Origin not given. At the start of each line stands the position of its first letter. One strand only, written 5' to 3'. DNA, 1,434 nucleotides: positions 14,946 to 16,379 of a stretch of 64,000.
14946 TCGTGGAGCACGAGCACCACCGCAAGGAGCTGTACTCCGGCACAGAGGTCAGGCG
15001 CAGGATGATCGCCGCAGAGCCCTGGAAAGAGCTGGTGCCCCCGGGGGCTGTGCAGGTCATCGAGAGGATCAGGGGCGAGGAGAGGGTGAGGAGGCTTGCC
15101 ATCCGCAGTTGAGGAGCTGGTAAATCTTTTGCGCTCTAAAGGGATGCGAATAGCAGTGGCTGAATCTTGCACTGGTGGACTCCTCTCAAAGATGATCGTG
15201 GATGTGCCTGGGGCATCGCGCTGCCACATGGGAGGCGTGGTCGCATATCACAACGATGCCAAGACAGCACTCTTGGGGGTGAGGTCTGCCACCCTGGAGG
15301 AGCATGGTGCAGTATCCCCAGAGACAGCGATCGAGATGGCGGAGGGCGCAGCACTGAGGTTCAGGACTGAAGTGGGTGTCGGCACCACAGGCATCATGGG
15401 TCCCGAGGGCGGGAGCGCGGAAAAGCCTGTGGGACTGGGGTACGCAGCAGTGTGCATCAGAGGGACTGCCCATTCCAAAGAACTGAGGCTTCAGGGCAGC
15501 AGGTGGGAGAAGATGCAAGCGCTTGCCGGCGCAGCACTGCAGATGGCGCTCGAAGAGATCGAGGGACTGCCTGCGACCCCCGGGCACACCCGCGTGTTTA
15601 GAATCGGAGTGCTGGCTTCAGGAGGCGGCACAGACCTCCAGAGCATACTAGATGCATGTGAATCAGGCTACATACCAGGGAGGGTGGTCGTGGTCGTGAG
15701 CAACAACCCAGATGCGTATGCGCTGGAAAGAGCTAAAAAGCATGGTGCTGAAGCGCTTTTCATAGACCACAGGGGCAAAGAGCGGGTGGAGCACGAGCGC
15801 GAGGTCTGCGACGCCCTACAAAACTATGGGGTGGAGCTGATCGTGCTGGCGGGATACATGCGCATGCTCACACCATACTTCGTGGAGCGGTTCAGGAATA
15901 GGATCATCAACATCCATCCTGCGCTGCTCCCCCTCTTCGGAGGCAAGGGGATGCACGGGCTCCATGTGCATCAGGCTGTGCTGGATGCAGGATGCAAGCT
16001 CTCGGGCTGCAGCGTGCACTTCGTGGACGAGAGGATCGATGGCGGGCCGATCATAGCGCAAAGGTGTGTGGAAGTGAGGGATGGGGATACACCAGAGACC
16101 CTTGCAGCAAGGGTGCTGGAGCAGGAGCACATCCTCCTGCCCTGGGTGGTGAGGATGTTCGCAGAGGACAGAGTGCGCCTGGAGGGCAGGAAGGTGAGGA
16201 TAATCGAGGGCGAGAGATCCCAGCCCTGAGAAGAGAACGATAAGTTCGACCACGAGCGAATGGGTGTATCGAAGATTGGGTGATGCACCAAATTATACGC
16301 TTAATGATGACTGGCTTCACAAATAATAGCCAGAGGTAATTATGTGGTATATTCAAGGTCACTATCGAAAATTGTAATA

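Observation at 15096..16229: CinA-C/PncC (NMN deamidase) fused to PurN, encoded right after NMNAT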

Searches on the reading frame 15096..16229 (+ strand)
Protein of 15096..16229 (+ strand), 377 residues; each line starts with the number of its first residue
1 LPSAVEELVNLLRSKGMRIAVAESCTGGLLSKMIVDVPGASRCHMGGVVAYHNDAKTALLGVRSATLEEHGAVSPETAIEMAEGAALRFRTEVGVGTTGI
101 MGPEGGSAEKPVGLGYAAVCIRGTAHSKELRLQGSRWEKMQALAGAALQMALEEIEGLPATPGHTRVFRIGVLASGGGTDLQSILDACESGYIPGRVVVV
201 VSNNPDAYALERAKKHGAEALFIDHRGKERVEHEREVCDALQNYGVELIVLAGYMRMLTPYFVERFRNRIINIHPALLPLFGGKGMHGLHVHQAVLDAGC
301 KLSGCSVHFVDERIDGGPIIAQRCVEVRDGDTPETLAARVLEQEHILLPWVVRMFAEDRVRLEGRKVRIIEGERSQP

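Call 3: search_protein_families(library=pfam, proteins=[window:15096-16229:+], max_evalue=0.01)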
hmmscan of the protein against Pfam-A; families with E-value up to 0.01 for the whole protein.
window:15096-16229:+ (377 aa): 2 families
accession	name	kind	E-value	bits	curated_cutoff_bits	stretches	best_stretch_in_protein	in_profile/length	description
PF00551.24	Formyl_trans_N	-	9.4e-51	172.6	26.1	1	169-351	2-180/181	Formyl transferase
PF02464.23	CinA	-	6.7e-47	159.4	23.5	1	5-153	5-153/155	Competence-damaged protein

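Call 4: search_protein_families(library=ncbifam, proteins=[window:15096-16229:+], max_evalue=0.01)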
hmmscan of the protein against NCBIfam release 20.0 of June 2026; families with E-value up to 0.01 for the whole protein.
window:15096-16229:+ (377 aa): 12 families
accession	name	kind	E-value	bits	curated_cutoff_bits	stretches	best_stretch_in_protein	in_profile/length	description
TIGR00639.1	PurN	equivalog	1.4e-60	204.2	150.1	1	169-362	2-191/192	phosphoribosylglycinamide formyltransferase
NF001813.0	PRK00549.1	equivalog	2.9e-43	148.4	379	1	6-155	261-411/414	competence/damage-inducible protein A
TIGR00199.1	PncC_domain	subfamily_domain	3.1e-40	137.7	68.9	1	10-149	3-143/149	nicotinamide-nucleotide amidohydrolase family protein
NF004684.0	PRK06027.1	subfamily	5.6e-34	118.1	223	1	163-367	85-282/286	formyltetrahydrofolate deformylase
TIGR00655.1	PurU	equivalog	1.8e-33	116.3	285.95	1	146-362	62-272/280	formyltetrahydrofolate deformylase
NF002975.0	PRK03661.1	equivalog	5e-33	114.1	212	1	7-154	12-160/164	nicotinamide-nucleotide amidase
TIGR00200.1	cinA_nterm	subfamily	1.5e-26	93.1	243.15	1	5-146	262-402/414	CinA family nicotinamide mononucleotide deamidase-related protein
NF002972.0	PRK03657.1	equivalog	5.7e-21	75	201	1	6-135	22-151/175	2-oxo-tetronate isomerase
TIGR00460.1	fmt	equivalog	2.8e-13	49.7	201.5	1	236-358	70-187/315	methionyl-tRNA formyltransferase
NF005755.0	PRK07579.1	equivalog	3.4e-07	30.4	238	1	269-348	87-160/245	dTDP-4-amino-4,6-dideoxyglucose formyltransferase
NF005998.1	PRK08125.1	equivalog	4.1e-06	25.4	777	1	239-358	69-183/649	bifunctional UDP-4-amino-4-deoxy-L-arabinose formyltransferase/UDP-glucuronic acid oxidase ArnA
NF005414.0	PRK06988.1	equivalog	1e-05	24.7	316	1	233-342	65-169/311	formyltransferase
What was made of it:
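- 15108..15554 (+): CinA C-terminal / PncC (NMN amidohydrolase-type) domain, aa 5-153. Ser24 (15165-15167) and Lys56 (15261-15263) form the putative catalytic dyad. PF02464 E 6.7e-47 (call 3); TIGR00199 137.7 bits against 68.9 (call 4).
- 15600..16181 (+): PurN (phosphoribosylglycinamide formyltransferase) domain, aa 169-362. Asn272 (15909-15911), His274 (15915-15917), Asp315 (16038-16040). TIGR00639 204.2 bits against 150.1 (call 4); PF00551 (call 3).
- On PncC / CinA C-terminal domain (PF02464, TIGR00199): TIGR00199 137.7 bits against 68.9 (call 4).
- On PurN, phosphoribosylglycinamide formyltransferase (TIGR00639): PurU 116 against 286, Fmt 49.7 against 201.5, ArnA 25 against 777 (call 4).
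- On Two-domain CinA (MocF/COG1058 + PncC): The CinA-type full-length models NF001813 and TIGR00200 match only their C-terminal parts and fall below their cut-offs (calls 3, 4).
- On PurU (formyl-THF deformylase: N-terminal regulatory domain + formyltransferase domain): TIGR00655 116.3 bits against 285.95; NF004684 118 against 223 (call 4).
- Closest known: PurN, folate-dependent GAR transformylase. Same: Above the TIGR00639 equivalog cut-off (call 4).
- Checked: NCBIfam finds TIGR00639 PurN (equivalog) at 204.2 bits against a cut-off of 150.1, aa 169-362, and TIGR00199 PncC_domain at 137.7 bits against 68.9 (call 4). PurU, Fmt, ArnA and the sugar formyltransferase models all fall far below their cut-offs (call 4).
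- The PurN half exceeds the PurN equivalog cut-off and no other formyltransferase cut-off (call 4).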

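Call 5: find_homologous_proteins(query=window:15096-16229:+, max_evalue=1e-10)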
Query window:15096-16229:+ (377 aa): 7759 proteins with E <= 1e-10 among 8000 candidates; the best 120 are listed.
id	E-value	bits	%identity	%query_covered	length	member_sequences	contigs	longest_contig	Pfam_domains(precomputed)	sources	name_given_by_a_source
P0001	1.2e-240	816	100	97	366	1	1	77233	PF00551.25,PF02464.24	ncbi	ncbi:MAG: phosphoribosylglycinamide formyltransferase [Candidatus Thermoplasmatota archaeon]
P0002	4.9e-148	511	65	98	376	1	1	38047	PF00551.25,PF02464.24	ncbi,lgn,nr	ncbi:MAG: phosphoribosylglycinamide formyltransferase [Euryarchaeota archaeon]|nr:phosphoribosylglyc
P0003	1.1e-146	507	64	98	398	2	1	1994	PF00551.25,PF02464.24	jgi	-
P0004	6.0e-125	435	59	95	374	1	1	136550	PF00551.25,PF02464.24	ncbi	ncbi:MAG: phosphoribosylglycinamide formyltransferase [Methanobacteriota archaeon]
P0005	2.8e-124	433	60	95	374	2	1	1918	PF00551.25,PF02464.24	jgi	-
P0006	2.2e-122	427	58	98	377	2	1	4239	PF00551.25,PF02464.24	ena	-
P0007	5.9e-118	412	58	96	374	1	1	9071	PF00551.25,PF02464.24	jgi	jgi:phosphoribosylglycinamide formyltransferase-1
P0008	3.9e-117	409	58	97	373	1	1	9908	PF00551.25,PF02464.24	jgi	jgi:phosphoribosylglycinamide formyltransferase-1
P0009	5.2e-116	406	58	89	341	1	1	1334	PF00551.25,PF02464.24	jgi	jgi:phosphoribosylglycinamide formyltransferase-1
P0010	6.5e-113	395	59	89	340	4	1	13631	PF00551.25,PF02464.24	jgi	jgi:phosphoribosylglycinamide formyltransferase-1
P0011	1.4e-101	358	56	90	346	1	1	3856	PF00551.25,PF02464.24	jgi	jgi:phosphoribosylglycinamide formyltransferase-1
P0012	8.8e-92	326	71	54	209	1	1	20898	PF00551.25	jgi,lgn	jgi:phosphoribosylglycinamide formyltransferase-1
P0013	6.2e-90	320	71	54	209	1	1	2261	PF00551.25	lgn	-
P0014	4.7e-85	304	67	55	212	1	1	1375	PF00551.25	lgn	-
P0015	9.7e-85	303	68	55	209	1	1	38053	PF00551.25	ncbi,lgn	-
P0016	1.3e-83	299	68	52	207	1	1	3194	PF00551.25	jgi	jgi:phosphoribosylglycinamide formyltransferase-1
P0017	3.2e-82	294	64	55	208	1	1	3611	PF00551.25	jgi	jgi:phosphoribosylglycinamide formyltransferase-1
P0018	4.3e-82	294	62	54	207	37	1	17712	PF00551.25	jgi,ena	-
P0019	6.1e-82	293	62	54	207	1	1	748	PF00551.25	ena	-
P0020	8.0e-82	293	67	54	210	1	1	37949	PF00551.25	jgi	-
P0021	2.5e-81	291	62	54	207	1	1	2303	PF00551.25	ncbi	-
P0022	2.5e-81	291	62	54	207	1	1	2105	PF00551.25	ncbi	-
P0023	3.1e-81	291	63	54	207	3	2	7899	PF00551.25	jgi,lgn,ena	-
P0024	3.3e-81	291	64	55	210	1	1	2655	PF00551.25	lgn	-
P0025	3.8e-81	291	65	54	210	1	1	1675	PF00551.25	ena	-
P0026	8.6e-81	290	63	54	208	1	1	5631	PF00551.25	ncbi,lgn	-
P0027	1.0e-80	289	65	54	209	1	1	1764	PF00551.25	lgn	-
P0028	1.1e-80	289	63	54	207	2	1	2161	PF00551.25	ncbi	-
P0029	2.1e-80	288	62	54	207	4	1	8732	PF00551.25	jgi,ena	-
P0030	2.3e-80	288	61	54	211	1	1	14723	PF00551.25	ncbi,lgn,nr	ncbi:MAG: phosphoribosylglycinamide formyltransferase [Thermoplasmatales archaeon]|nr:phosphoribosyl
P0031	2.4e-80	288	64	52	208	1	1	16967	PF00551.25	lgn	-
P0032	2.8e-80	288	62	54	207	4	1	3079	PF00551.25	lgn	-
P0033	2.9e-80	288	67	54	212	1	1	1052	PF00551.25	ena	-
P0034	3.4e-80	288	64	55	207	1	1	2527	PF00551.25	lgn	-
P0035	4.1e-80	287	62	54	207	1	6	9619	PF00551.25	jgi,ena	-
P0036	6.8e-80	287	61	54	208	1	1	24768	PF00551.25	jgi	-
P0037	7.3e-80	287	63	54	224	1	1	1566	PF00551.25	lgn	-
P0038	8.6e-80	286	63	54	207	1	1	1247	PF00551.25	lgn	-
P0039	9.4e-80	286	66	54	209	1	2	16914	PF00551.25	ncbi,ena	-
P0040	9.8e-80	286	61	54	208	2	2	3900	PF00551.25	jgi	-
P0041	1.3e-79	286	61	54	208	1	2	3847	PF00551.25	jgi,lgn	jgi:phosphoribosylglycinamide formyltransferase-1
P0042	1.5e-79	286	64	51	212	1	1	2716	PF00551.25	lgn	-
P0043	1.9e-79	285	61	54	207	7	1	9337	PF00551.25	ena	-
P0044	2.0e-79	285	61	54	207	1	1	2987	PF00551.25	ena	-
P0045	2.2e-79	285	61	54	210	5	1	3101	PF00551.25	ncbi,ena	-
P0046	2.3e-79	285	62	54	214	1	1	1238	PF00551.25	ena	-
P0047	3.2e-79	284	64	55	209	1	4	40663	PF00551.25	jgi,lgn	jgi:phosphoribosylglycinamide formyltransferase-1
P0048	3.5e-79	284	65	54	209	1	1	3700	PF00551.25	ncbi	-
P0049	3.7e-79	284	61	54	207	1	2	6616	PF00551.25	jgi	jgi:phosphoribosylglycinamide formyltransferase-1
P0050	4.4e-79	284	61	54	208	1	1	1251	PF00551.25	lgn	-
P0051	4.5e-79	284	64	55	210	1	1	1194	PF00551.25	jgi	-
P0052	4.5e-79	284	64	54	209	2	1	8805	PF00551.25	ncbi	-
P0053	7.8e-79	283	60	54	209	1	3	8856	PF00551.25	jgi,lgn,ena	-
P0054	8.8e-79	283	63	54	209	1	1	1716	PF00551.25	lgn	-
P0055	1.1e-78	283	62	55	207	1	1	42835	PF00551.25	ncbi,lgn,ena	-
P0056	1.1e-78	283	66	51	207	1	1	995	PF00551.25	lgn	-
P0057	1.3e-78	282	61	54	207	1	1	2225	PF00551.25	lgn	-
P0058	1.5e-78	282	64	52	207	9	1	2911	PF00551.25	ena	-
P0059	1.6e-78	282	58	55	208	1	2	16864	PF00551.25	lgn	-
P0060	2.0e-78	282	62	56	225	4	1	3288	PF00551.25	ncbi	-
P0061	2.4e-78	282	58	55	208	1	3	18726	PF00551.25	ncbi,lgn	ncbi:MAG: phosphoribosylglycinamide formyltransferase [Thermoplasmata archaeon]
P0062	3.0e-78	281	59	55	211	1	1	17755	PF00551.25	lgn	-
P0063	5.4e-78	280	59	54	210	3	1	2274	PF00551.25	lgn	-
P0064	6.0e-78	280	60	54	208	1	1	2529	PF00551.25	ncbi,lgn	-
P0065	6.0e-78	280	58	55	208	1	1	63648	PF00551.25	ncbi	ncbi:MAG: phosphoribosylglycinamide formyltransferase [Thermoplasmata archaeon]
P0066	6.9e-78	280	60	54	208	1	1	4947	PF00551.25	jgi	-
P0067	9.9e-78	280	59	54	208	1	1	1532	PF00551.25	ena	-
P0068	1.0e-77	280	59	54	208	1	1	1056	PF00551.25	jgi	-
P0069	1.2e-77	279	63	54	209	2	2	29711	PF00551.25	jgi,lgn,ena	-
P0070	1.4e-77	279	58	55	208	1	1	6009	PF00551.25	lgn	-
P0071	1.6e-77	279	61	54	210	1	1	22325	PF00551.25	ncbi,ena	-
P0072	2.1e-77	279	59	55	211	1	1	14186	PF00551.25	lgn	-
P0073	2.4e-77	278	59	54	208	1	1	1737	PF00551.25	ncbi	-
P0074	2.7e-77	278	67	51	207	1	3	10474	PF00551.25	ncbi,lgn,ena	-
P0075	2.8e-77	278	62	56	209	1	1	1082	PF00551.25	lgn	-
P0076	3.0e-77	278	58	55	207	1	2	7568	PF00551.25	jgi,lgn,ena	jgi:phosphoribosylglycinamide formyltransferase-1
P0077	3.3e-77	278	63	54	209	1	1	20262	PF00551.25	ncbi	-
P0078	3.3e-77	278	59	55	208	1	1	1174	PF00551.25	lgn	-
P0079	3.3e-77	278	62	54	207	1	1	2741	PF00551.25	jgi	-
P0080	3.3e-77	278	60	54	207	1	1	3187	PF00551.25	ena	-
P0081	3.4e-77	278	60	54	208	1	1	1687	PF00551.25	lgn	-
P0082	3.6e-77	278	59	54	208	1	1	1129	PF00551.25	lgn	-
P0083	3.6e-77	278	64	53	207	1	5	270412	PF00551.25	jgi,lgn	jgi:phosphoribosylglycinamide formyltransferase-1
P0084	3.7e-77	278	63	54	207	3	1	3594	PF00551.25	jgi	-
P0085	4.4e-77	277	60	55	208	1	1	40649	PF00551.25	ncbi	-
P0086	4.9e-77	277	65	53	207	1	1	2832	PF00551.25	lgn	-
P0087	6.3e-77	277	63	54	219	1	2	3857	PF00551.25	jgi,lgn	jgi:phosphoribosylglycinamide formyltransferase-1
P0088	6.5e-77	277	63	53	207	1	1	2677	PF00551.25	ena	-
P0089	6.6e-77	277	61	54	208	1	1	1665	PF00551.25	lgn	-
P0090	7.4e-77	277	59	55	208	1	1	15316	PF00551.25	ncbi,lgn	ncbi:MAG: phosphoribosylglycinamide formyltransferase [Thermoplasmata archaeon]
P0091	7.8e-77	277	58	55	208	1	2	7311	PF00551.25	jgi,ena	-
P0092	8.0e-77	277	63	53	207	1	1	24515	PF00551.25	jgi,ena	-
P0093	8.1e-77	277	59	55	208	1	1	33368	PF00551.25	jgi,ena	-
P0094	8.2e-77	277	59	55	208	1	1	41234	PF00551.25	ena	-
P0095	9.0e-77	276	63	54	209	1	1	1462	PF00551.25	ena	-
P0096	1.1e-76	276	60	54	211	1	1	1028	PF00551.25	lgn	-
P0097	1.1e-76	276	60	54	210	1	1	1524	PF00551.25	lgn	-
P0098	1.1e-76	276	58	55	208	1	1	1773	PF00551.25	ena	-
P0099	1.2e-76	276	59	55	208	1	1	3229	PF00551.25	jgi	-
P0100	1.3e-76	276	57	55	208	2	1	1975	PF00551.25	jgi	jgi:phosphoribosylglycinamide formyltransferase-1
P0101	1.4e-76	276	63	53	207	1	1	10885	PF00551.25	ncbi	ncbi:MAG: phosphoribosylglycinamide formyltransferase [Thermoplasmata archaeon]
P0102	1.5e-76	276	58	55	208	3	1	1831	PF00551.25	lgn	-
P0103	1.6e-76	276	58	54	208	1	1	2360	PF00551.25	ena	-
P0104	1.8e-76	275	62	53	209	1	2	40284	PF00551.25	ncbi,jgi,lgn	-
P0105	2.0e-76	275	58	55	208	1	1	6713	PF00551.25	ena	-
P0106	2.0e-76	275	58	55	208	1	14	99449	PF00551.25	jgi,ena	jgi:phosphoribosylglycinamide formyltransferase-1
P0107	2.1e-76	275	57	55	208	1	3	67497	PF00551.25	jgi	-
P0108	2.2e-76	275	58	55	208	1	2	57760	PF00551.25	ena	-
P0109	2.3e-76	275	59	55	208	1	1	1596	PF00551.25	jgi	-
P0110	2.3e-76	275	64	53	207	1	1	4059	PF00551.25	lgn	-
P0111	2.9e-76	275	61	54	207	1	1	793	PF00551.25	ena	-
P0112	3.3e-76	275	59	54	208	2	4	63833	PF00551.25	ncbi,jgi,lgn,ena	ncbi:MAG TPA: phosphoribosylglycinamide formyltransferase [Thermoplasmata archaeon]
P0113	3.3e-76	275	64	54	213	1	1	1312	PF00551.25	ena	-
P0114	3.8e-76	274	59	55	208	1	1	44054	PF00551.25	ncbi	-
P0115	4.1e-76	274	60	54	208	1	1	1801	PF00551.25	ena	-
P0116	4.3e-76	274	59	55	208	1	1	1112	PF00551.25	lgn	-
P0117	4.7e-76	274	59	54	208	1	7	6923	PF00551.25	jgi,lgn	jgi:phosphoribosylglycinamide formyltransferase-1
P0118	4.8e-76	274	63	53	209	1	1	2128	PF00551.25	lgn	-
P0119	5.4e-76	274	59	55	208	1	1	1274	PF00551.25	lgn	-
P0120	5.5e-76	274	58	55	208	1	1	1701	PF00551.25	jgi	-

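Call 9: find_encoding_contigs(protein=P0002, flank=6000, max_places=2)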
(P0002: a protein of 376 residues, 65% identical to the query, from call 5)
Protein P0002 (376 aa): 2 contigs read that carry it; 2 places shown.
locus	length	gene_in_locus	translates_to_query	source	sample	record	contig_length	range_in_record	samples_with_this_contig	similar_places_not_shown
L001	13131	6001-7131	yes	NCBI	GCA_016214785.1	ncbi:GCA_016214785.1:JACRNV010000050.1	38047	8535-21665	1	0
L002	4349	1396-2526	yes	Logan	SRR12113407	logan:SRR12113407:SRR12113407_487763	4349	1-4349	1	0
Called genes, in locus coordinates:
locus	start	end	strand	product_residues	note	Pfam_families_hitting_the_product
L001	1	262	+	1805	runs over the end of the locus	PF00133:tRNA-synt_1, PF09334:tRNA-synt_1g, PF12773:DZR (faint), PF08264:Anticodon_1, PF19302:DUF5915, PF14520:HHH_5, PF14559:TPR_19 (weak), PF05763:DUF835, +1 more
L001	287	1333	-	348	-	PF13545:HTH_Crp_2 (faint)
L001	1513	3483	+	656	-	PF00493:MCM (faint), PF01078:Mg_chelatase, PF13245:AAA_19 (weak), PF13654:AAA_32 (weak), PF00158:Sigma54_activat, PF20436:LonB_AAA-LID (weak), PF05362:Lon_C, PF13541:ChlI, +2 more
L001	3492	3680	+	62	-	-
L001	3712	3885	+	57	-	-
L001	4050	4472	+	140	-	-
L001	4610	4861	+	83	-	PF11746:DUF3303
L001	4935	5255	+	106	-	PF02635:DsrE (weak)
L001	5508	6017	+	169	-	PF01467:CTP_transf_like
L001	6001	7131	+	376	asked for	PF02464:CinA, PF00551:Formyl_trans_N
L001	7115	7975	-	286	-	-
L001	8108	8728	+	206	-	-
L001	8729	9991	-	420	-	PF01609:DDE_Tnp_1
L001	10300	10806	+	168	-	-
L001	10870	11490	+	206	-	PF12773:DZR (faint), PF18912:DZR_2 (faint), PF13240:Zn_Ribbon_1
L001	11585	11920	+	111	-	-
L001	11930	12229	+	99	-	-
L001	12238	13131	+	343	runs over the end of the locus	PF01979:Amidohydro_1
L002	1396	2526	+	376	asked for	PF02464:CinA, PF00551:Formyl_trans_N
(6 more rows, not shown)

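Call 10: find_encoding_contigs(protein=P0004, flank=6000, max_places=2)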
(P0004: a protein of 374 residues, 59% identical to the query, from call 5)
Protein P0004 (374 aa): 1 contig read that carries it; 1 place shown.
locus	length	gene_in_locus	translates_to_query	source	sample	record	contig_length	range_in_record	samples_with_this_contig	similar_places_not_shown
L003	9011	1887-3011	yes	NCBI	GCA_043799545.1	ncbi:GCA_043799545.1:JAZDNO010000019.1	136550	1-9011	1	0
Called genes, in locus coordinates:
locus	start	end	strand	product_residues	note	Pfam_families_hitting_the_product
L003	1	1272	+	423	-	PF18928:DUF5677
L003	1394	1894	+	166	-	PF01467:CTP_transf_like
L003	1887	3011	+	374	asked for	PF02464:CinA, PF00551:Formyl_trans_N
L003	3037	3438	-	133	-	-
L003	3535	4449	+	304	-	PF02445:NadA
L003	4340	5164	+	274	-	PF00702:Hydrolase, PF13419:HAD_2, PF13242:Hydrolase_like (weak)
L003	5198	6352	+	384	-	-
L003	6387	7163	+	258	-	PF00005:ABC_tran, PF13304:AAA_21 (weak)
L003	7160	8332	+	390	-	PF12679:ABC2_membrane_2, PF12698:ABC2_membrane_3, PF01061:ABC2_membrane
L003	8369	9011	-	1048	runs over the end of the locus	PF13428:TPR_14 (faint), PF13432:TPR_16 (faint), PF07719:TPR_2 (faint), PF12895:ANAPC3 (faint), PF14559:TPR_19 (weak)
